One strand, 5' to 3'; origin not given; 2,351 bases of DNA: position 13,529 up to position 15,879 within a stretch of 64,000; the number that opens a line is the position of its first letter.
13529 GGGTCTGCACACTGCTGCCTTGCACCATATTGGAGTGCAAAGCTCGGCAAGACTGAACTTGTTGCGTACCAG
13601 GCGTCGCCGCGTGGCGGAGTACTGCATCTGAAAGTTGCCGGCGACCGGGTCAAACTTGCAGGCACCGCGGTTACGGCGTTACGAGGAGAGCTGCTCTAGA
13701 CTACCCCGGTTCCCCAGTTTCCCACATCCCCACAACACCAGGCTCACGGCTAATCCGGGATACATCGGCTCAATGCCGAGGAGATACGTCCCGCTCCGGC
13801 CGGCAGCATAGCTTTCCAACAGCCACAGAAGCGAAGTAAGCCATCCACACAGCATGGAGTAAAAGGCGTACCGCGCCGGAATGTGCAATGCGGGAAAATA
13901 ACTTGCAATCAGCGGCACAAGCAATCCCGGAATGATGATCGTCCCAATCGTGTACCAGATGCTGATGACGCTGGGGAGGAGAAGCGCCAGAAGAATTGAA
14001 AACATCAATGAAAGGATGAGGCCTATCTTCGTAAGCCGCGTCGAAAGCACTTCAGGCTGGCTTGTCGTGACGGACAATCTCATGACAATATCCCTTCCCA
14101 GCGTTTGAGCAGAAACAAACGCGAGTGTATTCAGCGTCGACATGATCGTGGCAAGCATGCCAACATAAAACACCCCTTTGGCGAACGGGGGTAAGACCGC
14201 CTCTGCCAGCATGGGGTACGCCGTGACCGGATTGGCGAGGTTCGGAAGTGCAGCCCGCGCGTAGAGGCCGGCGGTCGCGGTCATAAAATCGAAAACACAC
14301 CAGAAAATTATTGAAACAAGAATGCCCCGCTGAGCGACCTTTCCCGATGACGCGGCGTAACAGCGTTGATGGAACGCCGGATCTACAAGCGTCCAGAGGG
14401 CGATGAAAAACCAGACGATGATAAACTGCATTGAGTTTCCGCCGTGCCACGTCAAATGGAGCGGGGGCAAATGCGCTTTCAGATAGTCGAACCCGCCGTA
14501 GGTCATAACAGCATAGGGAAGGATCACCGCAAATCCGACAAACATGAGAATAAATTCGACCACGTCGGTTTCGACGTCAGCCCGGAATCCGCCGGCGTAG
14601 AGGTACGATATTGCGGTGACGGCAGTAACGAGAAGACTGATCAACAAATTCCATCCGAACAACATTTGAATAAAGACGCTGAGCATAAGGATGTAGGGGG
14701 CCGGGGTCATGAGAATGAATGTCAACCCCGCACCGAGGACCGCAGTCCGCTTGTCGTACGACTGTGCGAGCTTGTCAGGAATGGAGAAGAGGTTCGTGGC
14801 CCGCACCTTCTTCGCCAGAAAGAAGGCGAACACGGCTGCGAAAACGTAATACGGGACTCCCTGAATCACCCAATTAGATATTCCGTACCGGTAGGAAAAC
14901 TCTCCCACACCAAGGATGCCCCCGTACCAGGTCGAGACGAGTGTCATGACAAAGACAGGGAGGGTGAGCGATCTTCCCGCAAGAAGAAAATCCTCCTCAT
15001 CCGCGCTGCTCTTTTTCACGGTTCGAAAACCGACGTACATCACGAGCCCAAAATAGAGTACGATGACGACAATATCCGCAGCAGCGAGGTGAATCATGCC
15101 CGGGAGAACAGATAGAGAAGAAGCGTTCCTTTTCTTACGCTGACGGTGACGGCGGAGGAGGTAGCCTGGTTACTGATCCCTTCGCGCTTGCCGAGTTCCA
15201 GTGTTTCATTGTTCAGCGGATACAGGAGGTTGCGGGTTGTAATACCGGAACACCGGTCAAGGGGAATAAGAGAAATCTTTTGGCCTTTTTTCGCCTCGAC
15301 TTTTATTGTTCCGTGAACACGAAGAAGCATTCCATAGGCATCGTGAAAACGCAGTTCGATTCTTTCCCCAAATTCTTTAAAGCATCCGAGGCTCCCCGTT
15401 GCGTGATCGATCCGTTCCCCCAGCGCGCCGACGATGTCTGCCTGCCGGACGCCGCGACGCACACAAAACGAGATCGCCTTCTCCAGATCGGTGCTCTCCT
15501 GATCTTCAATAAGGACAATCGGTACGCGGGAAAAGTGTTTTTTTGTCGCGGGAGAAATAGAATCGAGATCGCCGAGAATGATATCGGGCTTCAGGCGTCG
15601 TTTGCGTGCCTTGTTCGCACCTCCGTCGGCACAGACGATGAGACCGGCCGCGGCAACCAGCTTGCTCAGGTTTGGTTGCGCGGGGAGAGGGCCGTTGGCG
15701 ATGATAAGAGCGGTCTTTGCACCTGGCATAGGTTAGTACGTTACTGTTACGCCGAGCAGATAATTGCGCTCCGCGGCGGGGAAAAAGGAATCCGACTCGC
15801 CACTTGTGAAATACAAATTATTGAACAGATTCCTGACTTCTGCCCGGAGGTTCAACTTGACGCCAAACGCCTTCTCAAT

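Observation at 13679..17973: Riboswitch-controlled thiamine salvage operon: TonB-dependent receptor, thiamine pyrophosphokinase and an SSS-family (ThiV-like) transporter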

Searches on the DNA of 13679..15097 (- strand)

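Call 22: search_rna_families(sources=[L014, L015, L025, L029, L030, L033, L037, L038, L039, L043, L045, L048, L049, L050, L053, L059, L066], threshold=gathering)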
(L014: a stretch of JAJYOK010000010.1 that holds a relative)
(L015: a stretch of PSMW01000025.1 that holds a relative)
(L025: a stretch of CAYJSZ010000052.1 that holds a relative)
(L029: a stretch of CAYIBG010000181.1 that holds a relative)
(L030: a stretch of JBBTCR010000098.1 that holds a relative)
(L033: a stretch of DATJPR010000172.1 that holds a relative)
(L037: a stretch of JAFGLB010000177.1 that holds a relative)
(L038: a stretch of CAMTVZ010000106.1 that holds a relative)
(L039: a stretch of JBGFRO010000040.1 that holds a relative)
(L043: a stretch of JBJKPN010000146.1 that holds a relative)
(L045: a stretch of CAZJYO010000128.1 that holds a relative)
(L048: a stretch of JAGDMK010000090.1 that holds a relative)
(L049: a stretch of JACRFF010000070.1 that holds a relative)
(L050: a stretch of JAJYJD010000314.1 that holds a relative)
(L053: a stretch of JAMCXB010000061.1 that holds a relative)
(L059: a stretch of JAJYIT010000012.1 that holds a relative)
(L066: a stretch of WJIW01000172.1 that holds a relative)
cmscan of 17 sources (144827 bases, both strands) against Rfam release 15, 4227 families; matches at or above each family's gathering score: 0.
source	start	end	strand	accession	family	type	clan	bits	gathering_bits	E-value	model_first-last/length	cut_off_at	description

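Call 23: search_rna_families(sources=[L060, L063, L065, L067, L068, L069, L070, L071, L073, L074, L075, L078, L079, L080], threshold=gathering)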
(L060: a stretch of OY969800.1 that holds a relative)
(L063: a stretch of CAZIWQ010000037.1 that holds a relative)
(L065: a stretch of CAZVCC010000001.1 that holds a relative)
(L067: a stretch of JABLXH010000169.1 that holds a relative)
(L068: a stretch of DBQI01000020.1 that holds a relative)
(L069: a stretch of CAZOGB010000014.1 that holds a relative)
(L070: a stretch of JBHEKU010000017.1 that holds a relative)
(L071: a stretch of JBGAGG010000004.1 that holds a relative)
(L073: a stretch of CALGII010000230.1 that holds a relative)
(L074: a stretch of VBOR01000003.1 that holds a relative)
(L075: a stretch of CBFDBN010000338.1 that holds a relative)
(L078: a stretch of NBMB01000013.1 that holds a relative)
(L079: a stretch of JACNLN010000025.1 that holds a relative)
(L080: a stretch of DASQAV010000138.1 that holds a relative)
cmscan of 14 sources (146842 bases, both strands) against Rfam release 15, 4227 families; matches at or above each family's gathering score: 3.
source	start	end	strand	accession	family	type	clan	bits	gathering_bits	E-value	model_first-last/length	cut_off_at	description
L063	5213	5316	+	RF00059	TPP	Cis-reg; riboswitch;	-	78.6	54.3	1.8e-13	1-105/105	no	TPP riboswitch aptamer (THI element)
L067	205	311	+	RF00059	TPP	Cis-reg; riboswitch;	-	72.8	54.3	4.9e-12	1-105/105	no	TPP riboswitch aptamer (THI element)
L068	82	187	+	RF00059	TPP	Cis-reg; riboswitch;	-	66.2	54.3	1.9e-10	1-105/105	no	TPP riboswitch aptamer (THI element)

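Call 79: search_rna_families(sources=[L001, L002, L012, L021, L023, L028, L032, L034, L061, L072, L076, L010], threshold=gathering)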
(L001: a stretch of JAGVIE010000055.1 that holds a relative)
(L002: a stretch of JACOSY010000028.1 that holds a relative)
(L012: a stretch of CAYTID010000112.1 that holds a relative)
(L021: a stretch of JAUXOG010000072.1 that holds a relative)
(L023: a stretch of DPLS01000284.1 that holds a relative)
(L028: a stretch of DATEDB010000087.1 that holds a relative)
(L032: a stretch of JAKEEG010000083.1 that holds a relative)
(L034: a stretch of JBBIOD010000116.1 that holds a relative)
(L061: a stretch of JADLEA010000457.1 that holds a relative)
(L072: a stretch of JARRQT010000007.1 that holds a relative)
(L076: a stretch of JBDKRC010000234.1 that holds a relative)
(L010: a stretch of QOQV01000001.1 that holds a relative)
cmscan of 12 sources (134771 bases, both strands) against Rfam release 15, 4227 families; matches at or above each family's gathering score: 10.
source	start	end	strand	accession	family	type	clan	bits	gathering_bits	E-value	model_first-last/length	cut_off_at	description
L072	2840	2937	+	RF00059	TPP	Cis-reg; riboswitch;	-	75.9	54.3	7.7e-13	1-105/105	no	TPP riboswitch aptamer (THI element)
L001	3866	3966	+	RF00059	TPP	Cis-reg; riboswitch;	-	75.7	54.3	8.5e-13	1-105/105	no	TPP riboswitch aptamer (THI element)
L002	683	786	+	RF00059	TPP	Cis-reg; riboswitch;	-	75.6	54.3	9.1e-13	1-105/105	no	TPP riboswitch aptamer (THI element)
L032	621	720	+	RF00059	TPP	Cis-reg; riboswitch;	-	73.9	54.3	2.4e-12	1-105/105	no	TPP riboswitch aptamer (THI element)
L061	2235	2334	+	RF00059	TPP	Cis-reg; riboswitch;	-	71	54.3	1.2e-11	1-105/105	no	TPP riboswitch aptamer (THI element)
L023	749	850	+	RF00059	TPP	Cis-reg; riboswitch;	-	68.7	54.3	4.3e-11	1-105/105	no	TPP riboswitch aptamer (THI element)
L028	1850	1952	+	RF00059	TPP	Cis-reg; riboswitch;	-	68.5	54.3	5.1e-11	1-105/105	no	TPP riboswitch aptamer (THI element)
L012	1788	1888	+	RF00059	TPP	Cis-reg; riboswitch;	-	67.2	54.3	1e-10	1-105/105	no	TPP riboswitch aptamer (THI element)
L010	1471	1571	+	RF00059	TPP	Cis-reg; riboswitch;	-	66.4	54.3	1.6e-10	1-105/105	no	TPP riboswitch aptamer (THI element)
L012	444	517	+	RF00005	tRNA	Gene; tRNA;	CL00001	66.2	29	7.1e-12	1-71/71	no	tRNA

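Call 80: search_rna_families(sources=[L034, L021], threshold=evalue, max_evalue=0.01, show_alignments=1)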
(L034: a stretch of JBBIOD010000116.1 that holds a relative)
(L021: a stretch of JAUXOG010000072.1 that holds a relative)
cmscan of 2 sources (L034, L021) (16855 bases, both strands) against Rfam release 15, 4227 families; matches with E-value up to 0.01: 3.
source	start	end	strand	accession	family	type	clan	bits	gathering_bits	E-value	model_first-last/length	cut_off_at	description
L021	776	914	+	RF00059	TPP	Cis-reg; riboswitch;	-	38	54.3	0.0002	1-105/105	no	TPP riboswitch aptamer (THI element)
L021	353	454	+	RF01770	rimP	Cis-reg; leader;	-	37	47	0.0063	1-102/102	no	Gammaprotebacteria rimP leader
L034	100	258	+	RF00059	TPP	Cis-reg; riboswitch;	-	35.9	54.3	0.00063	1-105/105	no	TPP riboswitch aptamer (THI element)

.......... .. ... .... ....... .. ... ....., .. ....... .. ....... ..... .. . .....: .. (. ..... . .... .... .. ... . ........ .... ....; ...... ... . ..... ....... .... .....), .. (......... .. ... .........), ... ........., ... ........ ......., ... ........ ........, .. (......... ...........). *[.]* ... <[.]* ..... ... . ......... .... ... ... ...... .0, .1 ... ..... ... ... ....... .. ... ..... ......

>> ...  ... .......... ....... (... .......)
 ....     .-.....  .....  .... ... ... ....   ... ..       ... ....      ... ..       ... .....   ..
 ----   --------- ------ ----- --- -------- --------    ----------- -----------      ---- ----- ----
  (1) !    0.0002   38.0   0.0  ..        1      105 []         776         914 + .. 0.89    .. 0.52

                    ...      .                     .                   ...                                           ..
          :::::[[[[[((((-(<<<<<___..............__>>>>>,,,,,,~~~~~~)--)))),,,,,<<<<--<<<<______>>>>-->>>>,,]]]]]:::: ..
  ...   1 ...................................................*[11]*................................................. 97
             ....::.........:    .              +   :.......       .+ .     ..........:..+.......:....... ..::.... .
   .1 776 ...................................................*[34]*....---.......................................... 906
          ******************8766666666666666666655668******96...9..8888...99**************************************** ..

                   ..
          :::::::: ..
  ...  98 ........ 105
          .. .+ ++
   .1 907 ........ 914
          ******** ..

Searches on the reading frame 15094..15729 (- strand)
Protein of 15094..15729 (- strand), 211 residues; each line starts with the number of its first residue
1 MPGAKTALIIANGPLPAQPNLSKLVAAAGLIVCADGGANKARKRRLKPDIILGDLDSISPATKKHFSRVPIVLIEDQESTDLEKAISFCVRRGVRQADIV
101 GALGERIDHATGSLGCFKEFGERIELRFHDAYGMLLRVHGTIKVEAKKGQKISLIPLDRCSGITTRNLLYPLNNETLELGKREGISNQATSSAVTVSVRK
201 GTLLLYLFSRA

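Call 3: search_protein_families(library=pfam, proteins=[window:15094-15729:-])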
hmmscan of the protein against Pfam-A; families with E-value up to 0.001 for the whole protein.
window:15094-15729:- (211 aa): 2 families
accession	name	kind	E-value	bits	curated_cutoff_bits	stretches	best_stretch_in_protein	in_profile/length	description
PF04263.21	TPK_catalytic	-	8.9e-27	93.7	30.7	1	22-118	2-102/113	Thiamin pyrophosphokinase, catalytic domain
PF04265.19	TPK_B1_binding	-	2.5e-13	49.9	22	1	141-203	3-67/67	Thiamin pyrophosphokinase, vitamin B1 binding domain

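Call 4: search_protein_families(library=ncbifam, proteins=[window:15094-15729:-])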
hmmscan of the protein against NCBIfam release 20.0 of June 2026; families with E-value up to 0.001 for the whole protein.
window:15094-15729:- (211 aa): 2 families
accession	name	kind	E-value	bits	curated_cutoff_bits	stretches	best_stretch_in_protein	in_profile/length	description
TIGR01378.1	thi_PPkinase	equivalog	2.9e-44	151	76.4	1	8-205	2-205/206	thiamine diphosphokinase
NF040608.1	division_SteA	equivalog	5.9e-05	22.1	150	1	30-64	193-227/369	putative cytokinetic ring protein SteA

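Call 45: search_solved_structures(query=window:15094-15729:-, max_evalue=0.001, show_alignments=1)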
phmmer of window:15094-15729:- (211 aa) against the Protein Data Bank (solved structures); distinct sequences matched with E-value up to 0.001: 8.
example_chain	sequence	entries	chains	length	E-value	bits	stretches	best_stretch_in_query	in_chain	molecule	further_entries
2omk_A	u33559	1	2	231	2e-28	102.8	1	7-196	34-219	Hypothetical protein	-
3l8m_A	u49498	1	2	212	5.4e-14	55.7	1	44-205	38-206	probable thiamine pyrophosphokinase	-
3lm8_A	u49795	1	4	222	3e-11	46.8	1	5-205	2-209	Thiamine pyrophosphokinase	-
1ig3_A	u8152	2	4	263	1.6e-10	44.4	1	5-196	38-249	thiamin pyrophosphokinase | Thiamin pyrophosphokinase 1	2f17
3k94_A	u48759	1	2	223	1.2e-08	38.3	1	10-206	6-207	Thiamin pyrophosphokinase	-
3s4y_A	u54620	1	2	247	2.2e-08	37.4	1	5-196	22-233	Thiamin pyrophosphokinase 1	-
9hjc_A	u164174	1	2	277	3.4e-08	36.8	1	5-196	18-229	Thiamine pyrophosphokinase 1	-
3cq9_A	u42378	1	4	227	6e-06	29.4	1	11-114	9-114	Uncharacterized protein lp_1622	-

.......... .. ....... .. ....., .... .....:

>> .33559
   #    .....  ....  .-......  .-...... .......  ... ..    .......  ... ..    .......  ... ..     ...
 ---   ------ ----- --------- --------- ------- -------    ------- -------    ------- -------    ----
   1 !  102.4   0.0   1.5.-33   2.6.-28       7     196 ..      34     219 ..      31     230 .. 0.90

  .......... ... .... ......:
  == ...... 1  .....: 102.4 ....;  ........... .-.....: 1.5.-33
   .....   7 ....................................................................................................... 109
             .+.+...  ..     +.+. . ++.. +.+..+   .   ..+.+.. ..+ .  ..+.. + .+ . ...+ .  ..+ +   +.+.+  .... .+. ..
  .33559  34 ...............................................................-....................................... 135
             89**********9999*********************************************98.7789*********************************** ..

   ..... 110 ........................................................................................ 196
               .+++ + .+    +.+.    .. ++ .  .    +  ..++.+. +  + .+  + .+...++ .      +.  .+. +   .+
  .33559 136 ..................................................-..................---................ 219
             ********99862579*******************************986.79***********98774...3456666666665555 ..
